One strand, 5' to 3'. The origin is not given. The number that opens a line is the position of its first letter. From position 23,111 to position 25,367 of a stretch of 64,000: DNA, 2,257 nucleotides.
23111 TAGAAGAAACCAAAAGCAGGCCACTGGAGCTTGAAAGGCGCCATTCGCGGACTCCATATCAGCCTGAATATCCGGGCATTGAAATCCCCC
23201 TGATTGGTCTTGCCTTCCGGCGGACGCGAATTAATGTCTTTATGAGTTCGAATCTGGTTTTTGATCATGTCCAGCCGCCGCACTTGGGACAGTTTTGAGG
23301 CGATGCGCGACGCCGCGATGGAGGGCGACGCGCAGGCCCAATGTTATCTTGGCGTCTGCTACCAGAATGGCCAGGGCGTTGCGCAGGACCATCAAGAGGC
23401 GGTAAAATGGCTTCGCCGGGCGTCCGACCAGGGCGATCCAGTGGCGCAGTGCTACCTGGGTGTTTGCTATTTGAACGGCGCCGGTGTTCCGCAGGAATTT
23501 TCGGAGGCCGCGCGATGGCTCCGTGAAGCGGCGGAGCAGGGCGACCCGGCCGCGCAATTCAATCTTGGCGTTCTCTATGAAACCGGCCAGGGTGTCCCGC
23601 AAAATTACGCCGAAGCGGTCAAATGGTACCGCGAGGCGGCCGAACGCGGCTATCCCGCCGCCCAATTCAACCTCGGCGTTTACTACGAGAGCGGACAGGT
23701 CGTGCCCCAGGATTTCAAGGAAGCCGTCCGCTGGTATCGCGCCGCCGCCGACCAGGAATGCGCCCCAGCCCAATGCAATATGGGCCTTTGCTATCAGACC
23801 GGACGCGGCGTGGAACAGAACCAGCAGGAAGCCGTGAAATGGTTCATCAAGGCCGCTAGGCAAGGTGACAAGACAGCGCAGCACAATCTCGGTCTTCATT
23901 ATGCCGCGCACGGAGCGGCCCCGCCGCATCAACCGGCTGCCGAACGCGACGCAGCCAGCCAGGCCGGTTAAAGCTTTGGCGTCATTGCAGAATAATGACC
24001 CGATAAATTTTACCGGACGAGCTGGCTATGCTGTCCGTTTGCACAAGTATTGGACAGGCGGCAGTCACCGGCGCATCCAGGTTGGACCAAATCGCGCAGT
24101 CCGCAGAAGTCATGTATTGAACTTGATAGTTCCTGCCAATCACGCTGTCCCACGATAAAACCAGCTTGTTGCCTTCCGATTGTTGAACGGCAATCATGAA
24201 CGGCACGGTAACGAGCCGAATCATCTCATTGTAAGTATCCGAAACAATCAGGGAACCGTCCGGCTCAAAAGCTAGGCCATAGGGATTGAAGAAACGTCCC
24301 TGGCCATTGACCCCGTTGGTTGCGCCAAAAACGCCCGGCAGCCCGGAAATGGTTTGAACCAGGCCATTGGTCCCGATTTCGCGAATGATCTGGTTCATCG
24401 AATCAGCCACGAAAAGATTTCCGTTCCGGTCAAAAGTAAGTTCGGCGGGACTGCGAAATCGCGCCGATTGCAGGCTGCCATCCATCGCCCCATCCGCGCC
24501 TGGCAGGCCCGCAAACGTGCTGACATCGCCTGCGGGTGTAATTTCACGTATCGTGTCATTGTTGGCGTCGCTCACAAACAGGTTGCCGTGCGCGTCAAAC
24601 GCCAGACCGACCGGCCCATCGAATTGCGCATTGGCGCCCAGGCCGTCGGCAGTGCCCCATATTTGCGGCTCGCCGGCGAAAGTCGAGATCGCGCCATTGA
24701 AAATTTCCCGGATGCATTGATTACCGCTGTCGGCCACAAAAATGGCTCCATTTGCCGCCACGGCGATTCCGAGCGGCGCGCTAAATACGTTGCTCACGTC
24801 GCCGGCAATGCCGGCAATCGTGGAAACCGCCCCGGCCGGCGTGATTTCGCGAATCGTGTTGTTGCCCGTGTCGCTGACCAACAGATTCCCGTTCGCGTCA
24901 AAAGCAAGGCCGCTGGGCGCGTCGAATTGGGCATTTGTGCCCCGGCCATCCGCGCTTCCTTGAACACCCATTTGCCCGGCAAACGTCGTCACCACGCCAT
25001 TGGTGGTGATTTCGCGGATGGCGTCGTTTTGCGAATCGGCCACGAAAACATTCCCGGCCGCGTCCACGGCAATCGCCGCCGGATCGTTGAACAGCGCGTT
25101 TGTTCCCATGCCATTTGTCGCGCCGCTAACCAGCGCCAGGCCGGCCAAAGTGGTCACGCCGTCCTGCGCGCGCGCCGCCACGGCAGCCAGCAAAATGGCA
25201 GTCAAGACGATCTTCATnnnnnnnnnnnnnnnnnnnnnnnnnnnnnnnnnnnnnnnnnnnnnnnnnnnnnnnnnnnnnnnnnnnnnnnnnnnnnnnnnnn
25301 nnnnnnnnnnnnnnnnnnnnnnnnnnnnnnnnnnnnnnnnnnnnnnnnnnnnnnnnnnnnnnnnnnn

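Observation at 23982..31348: Tightly coupled operon of OM beta-barrel, decahaem cytochrome/beta-propeller fusion and NHL beta-propeller: candidate porin-cytochrome redox module of uncharacterised architecture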

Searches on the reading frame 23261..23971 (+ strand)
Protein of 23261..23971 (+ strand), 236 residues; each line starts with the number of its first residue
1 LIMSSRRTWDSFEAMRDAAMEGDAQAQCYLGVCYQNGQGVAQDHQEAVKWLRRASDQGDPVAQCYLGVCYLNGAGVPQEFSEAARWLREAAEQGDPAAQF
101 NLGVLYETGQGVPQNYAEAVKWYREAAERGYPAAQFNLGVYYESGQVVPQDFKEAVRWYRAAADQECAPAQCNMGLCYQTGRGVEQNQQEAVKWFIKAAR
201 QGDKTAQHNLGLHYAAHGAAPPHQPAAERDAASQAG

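Call 17: search_protein_families(library=pfam, proteins=[window:23261-23971:+], max_evalue=0.001)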
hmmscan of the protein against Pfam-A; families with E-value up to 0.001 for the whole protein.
window:23261-23971:+ (236 aa): 4 families
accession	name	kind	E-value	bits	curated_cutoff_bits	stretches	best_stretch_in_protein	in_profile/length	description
PF08238.18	Sel1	-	1.3e-63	209.6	30.7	5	96-131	1-36/36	Sel1 repeat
PF13432.12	TPR_16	-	3.9e-05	24.4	32.7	0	79-129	12-60/65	Tetratricopeptide repeat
PF20023.5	WSLR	-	0.00085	20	27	0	177-196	12-37/39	Wolframin Sel1-like repeat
PF23310.1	TPR_27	-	0.00092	19.3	27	0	6-64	43-101/110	Plant tetratrico peptide repeats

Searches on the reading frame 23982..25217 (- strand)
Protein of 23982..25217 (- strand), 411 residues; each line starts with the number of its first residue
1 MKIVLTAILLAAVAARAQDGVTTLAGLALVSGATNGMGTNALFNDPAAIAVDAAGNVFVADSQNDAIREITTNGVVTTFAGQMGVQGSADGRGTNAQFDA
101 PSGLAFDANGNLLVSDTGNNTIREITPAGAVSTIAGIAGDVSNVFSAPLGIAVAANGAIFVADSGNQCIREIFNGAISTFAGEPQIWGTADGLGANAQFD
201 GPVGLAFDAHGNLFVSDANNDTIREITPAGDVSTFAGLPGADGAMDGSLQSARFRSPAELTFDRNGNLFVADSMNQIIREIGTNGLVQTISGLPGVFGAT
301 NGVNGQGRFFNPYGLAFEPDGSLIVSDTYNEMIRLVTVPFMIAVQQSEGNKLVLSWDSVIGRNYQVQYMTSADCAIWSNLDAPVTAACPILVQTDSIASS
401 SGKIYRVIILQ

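Call 7: search_protein_families(library=pfam, proteins=[window:23982-25217:-], max_evalue=0.1)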
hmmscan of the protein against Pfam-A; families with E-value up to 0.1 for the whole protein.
window:23982-25217:- (411 aa): 12 families
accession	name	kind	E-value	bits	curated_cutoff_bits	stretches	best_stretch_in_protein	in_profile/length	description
PF01436.27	NHL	-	7.6e-30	101.9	20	4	145-170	1-26/28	NHL repeat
PF25021.1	TEN_NHL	-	9.1e-23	81.2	27.1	4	37-84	135-180/357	Teneurin NHL domain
PF05787.19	PhoX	-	1.2e-11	44.9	24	3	36-97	421-485/515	Alkaline phosphatase PhoX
PF24684.1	Vgb_lyase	-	8.1e-11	41.7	50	2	44-180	97-216/290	Virginiamycin B lyase family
PF08450.18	SGL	-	5.5e-08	33.1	26.3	0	159-239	148-223/246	SMP-30/Gluconolactonase/LRE-like region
PF06739.17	SBBP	-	1.2e-06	28.8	20.5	0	259-271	17-29/38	Beta-propeller repeat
PF13449.12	Phytase-like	-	4.3e-06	27.3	27.6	0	18-76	44-100/284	Esterase-like activity of phytase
PF23500.1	DUF7133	-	1.5e-05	24.9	27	0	308-367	327-382/385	Domain of unknown function (DUF7133)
PF22701.2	Mala_s_1-like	-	0.00047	20.4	27.5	0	46-131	90-162/195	Mal s 1 allergenic protein-like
PF00400.38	WD40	-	0.0016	19.3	27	0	102-123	15-36/39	WD domain, G-beta repeat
PF02393.21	US22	-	0.038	14.5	35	0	47-68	82-103/124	US22 like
PF25174.1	Beta-prop_THOC3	-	0.059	12.8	305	0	315-346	135-166/272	THOC3 beta-propeller domain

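Call 8: search_protein_families(library=ncbifam, proteins=[window:23982-25217:-], max_evalue=0.1)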
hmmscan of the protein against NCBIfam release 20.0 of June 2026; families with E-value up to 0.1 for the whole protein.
window:23982-25217:- (411 aa): 7 families
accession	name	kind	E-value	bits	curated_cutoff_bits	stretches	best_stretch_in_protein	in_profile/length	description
NF035926.1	scyF_NHL_VPEP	equivalog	4.4e-28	98.5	350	3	35-175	143-277/376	scytonemin biosynthesis PEP-CTERM protein ScyF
NF033206.1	ScyE_fam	subfamily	1.1e-15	58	80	2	97-142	6-48/333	ScyD/ScyE family protein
TIGR02604.1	Piru_Ver_Nterm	subfamily_domain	1.1e-09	38.2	122.2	0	255-275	14-34/367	PVC-type heme-binding CxxCH protein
NF052228.1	T9SS_PorZ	equivalog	2.3e-05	23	260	0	48-162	379-496/757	type IX secretion system anionic LPS delivery protein PorZ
NF047780.1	LIC12708_fam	subfamily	2.7e-05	23.2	150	0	211-277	67-142/391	LIC_12708 family protein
NF047494.1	Lepto_SBBP_lipo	equivalog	0.0028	16.4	400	1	41-120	185-267/466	SBBP repeat beta-propeller lipoprotein, LipL53 family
NF000022.1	stregra_B_VgbA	exception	0.0031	16.7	600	0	105-236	63-177/299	streptogramin B lyase Vgb(A)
